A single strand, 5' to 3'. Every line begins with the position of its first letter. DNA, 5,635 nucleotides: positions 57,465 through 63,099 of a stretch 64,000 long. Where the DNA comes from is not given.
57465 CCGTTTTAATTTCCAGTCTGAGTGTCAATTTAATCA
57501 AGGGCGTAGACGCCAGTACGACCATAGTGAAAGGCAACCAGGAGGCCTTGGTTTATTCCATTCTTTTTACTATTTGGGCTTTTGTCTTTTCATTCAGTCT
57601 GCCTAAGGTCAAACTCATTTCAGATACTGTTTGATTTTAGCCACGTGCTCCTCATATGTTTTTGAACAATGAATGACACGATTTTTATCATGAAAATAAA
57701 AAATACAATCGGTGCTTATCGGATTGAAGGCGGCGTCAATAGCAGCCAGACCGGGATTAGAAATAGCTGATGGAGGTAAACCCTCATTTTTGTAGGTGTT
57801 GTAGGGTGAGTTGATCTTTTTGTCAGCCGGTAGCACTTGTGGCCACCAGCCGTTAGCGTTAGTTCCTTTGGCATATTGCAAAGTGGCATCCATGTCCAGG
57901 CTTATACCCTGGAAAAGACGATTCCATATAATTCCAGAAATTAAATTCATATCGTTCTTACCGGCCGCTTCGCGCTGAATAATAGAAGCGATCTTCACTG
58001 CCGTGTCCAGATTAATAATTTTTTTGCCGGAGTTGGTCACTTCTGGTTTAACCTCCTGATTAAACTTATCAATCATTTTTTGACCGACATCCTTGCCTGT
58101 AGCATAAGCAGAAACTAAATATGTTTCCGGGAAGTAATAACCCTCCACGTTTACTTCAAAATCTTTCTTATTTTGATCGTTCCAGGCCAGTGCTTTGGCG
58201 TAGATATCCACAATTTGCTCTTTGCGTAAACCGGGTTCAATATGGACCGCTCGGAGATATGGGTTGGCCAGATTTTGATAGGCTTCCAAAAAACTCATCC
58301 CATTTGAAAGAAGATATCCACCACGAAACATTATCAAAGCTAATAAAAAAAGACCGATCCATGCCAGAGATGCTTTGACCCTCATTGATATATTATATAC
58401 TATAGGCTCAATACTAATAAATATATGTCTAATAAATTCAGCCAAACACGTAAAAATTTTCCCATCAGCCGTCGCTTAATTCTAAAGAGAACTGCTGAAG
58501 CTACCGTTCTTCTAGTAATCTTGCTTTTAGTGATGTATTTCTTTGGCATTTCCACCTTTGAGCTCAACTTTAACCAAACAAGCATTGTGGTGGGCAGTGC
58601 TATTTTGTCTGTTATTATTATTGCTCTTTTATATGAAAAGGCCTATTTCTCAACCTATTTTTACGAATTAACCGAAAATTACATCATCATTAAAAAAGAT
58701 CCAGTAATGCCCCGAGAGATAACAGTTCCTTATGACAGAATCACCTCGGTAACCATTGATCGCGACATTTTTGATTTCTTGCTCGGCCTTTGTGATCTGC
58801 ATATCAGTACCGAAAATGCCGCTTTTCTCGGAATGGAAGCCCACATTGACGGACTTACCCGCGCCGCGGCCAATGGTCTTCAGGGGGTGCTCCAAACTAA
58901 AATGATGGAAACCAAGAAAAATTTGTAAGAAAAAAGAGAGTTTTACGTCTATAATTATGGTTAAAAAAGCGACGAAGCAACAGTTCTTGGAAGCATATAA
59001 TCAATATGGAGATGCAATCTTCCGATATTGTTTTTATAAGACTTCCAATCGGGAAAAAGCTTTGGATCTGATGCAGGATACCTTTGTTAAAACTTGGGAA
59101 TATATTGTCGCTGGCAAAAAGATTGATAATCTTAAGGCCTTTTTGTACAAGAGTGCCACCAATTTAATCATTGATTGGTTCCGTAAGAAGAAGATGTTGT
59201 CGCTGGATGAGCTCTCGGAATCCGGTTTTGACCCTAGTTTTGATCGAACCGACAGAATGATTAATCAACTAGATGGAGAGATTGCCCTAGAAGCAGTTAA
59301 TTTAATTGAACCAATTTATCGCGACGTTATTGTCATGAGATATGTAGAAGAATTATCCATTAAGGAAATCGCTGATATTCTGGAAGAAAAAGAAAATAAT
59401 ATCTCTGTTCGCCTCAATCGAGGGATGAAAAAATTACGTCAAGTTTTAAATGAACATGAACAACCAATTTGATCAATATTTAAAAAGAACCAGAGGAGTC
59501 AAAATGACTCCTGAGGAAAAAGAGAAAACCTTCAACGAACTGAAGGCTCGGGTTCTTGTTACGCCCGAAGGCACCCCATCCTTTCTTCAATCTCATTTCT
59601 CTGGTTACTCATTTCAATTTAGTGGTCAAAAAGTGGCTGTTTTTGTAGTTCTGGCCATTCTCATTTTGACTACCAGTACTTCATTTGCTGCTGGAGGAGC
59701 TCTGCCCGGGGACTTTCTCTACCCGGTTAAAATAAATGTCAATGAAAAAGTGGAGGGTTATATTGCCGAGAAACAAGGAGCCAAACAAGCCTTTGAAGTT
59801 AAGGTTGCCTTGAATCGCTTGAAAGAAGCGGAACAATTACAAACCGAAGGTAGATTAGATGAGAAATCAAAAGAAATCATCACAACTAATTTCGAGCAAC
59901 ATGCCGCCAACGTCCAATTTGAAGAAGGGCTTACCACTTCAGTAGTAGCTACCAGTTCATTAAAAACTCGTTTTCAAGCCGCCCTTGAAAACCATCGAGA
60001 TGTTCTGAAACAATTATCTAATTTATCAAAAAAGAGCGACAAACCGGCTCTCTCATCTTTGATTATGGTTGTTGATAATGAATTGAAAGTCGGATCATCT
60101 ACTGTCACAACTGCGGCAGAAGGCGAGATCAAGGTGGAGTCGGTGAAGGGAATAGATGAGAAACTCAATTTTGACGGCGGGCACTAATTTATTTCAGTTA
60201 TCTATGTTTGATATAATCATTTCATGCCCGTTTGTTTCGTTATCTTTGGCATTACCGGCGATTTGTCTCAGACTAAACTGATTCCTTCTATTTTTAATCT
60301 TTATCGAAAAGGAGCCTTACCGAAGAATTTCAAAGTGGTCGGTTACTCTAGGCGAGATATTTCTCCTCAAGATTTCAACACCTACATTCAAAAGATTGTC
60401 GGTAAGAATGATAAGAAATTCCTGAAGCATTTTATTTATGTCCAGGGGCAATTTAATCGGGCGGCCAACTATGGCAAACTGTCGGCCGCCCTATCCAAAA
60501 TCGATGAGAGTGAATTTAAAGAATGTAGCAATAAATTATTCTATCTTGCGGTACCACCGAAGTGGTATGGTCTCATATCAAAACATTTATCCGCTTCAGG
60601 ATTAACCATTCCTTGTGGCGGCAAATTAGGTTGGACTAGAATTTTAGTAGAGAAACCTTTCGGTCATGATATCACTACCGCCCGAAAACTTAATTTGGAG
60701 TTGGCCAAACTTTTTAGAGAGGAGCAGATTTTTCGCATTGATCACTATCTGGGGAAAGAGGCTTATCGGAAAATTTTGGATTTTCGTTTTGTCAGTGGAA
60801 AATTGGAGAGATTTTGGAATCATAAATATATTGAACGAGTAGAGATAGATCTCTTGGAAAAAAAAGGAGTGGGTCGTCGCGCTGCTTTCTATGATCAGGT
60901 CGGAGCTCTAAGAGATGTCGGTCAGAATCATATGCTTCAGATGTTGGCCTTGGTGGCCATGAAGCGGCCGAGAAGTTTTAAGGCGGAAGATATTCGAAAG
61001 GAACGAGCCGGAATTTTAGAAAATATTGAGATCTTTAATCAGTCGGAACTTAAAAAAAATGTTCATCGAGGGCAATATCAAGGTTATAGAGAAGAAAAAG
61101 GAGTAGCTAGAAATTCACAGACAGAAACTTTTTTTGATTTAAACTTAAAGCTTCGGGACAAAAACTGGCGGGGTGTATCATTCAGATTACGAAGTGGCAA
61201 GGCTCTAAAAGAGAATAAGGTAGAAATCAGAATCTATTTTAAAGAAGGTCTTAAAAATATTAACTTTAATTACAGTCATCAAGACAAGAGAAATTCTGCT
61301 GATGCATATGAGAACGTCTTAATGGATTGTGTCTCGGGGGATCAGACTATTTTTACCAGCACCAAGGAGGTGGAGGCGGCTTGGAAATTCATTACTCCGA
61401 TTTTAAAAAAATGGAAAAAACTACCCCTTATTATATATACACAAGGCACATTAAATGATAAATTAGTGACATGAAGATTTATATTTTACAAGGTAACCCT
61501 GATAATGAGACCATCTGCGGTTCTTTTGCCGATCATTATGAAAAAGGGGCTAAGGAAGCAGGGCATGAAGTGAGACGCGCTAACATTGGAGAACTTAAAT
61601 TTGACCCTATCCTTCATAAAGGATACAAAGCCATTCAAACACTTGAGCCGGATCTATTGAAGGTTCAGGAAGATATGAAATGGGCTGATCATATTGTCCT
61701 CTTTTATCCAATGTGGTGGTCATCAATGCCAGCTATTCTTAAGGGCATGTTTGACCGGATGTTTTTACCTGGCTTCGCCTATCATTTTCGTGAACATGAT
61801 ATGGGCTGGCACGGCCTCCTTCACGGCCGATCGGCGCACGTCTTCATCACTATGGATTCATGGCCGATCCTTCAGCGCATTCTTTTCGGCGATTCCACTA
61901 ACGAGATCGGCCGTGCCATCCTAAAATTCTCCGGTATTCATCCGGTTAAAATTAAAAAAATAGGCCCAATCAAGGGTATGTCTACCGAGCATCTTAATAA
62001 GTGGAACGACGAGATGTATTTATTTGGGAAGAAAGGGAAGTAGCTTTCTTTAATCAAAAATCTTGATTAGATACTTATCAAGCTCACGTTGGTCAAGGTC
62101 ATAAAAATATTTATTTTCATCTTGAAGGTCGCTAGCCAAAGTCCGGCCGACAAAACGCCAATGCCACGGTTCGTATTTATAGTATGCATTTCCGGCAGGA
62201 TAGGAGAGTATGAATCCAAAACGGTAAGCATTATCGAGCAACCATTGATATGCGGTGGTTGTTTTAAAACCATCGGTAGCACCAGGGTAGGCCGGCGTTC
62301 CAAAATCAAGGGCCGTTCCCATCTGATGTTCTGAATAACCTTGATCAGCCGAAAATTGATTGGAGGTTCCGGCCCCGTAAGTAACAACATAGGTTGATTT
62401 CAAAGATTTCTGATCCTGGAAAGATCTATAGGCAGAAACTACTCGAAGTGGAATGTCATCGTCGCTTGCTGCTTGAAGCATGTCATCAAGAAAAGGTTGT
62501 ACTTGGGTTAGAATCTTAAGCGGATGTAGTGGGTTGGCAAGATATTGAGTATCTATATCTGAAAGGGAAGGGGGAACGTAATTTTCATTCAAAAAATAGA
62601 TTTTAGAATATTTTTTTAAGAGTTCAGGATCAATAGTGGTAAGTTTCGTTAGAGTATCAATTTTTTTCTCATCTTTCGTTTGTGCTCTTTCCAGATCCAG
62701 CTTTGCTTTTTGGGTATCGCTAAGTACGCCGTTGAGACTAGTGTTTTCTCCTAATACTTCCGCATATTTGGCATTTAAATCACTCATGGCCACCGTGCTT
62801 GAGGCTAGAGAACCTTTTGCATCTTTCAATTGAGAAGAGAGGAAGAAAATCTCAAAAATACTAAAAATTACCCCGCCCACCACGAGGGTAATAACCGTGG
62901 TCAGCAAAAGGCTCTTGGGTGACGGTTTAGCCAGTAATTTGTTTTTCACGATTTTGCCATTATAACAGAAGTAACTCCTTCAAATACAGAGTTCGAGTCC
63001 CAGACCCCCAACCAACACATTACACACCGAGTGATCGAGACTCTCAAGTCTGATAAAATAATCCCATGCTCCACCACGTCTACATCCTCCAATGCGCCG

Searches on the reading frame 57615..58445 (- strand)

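Call 44: search_protein_families(library=pfam, proteins=[window:57615-58445:-], max_evalue=0.0001)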
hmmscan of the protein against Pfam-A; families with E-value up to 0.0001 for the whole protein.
window:57615-58445:- (276 aa): 1 family
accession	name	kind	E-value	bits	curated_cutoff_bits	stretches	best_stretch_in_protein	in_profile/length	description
PF02618.21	YceG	-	3.9e-57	194.3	32.4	1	41-272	43-274/275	YceG-like family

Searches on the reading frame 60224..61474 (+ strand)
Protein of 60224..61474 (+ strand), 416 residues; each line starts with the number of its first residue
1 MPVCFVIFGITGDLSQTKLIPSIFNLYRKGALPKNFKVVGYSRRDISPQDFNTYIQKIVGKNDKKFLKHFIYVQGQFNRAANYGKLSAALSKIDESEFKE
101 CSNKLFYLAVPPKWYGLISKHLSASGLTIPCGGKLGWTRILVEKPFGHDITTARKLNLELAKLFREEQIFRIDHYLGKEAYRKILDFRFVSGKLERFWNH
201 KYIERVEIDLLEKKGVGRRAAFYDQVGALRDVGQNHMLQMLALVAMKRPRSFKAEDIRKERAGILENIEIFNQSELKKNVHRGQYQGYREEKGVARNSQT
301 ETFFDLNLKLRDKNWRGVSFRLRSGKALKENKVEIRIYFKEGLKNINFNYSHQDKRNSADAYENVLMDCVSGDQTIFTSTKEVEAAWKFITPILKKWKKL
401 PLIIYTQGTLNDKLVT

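Call 44: search_protein_families(library=pfam, proteins=[window:60224-61474:+], max_evalue=0.0001)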
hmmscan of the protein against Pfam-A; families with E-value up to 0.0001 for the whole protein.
window:60224-61474:+ (416 aa): 2 families
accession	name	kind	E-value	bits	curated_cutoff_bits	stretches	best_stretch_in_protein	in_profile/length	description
PF02781.21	G6PD_C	-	5.5e-71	239.5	27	2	187-344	3-170/296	Glucose-6-phosphate dehydrogenase, C-terminal domain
PF00479.28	G6PD_N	-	1.6e-53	182.5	22.1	1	6-180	1-180/183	Glucose-6-phosphate dehydrogenase, NAD binding domain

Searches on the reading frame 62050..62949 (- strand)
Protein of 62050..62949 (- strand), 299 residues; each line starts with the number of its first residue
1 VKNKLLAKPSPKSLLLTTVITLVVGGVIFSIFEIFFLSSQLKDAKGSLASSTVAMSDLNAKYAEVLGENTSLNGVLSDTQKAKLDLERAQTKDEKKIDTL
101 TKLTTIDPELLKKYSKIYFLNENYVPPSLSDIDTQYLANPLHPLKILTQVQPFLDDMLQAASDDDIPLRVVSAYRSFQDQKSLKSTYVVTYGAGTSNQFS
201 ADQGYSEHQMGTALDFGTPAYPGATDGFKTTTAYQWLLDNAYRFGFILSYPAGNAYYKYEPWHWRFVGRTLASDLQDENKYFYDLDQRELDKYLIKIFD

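Call 44: search_protein_families(library=pfam, proteins=[window:62050-62949:-], max_evalue=0.0001)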
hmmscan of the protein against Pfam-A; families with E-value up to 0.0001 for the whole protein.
window:62050-62949:- (299 aa): 1 family
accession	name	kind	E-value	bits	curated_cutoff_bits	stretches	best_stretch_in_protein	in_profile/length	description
PF02557.22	VanY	-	2.9e-34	118.1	25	1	149-268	7-131/132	D-alanyl-D-alanine carboxypeptidase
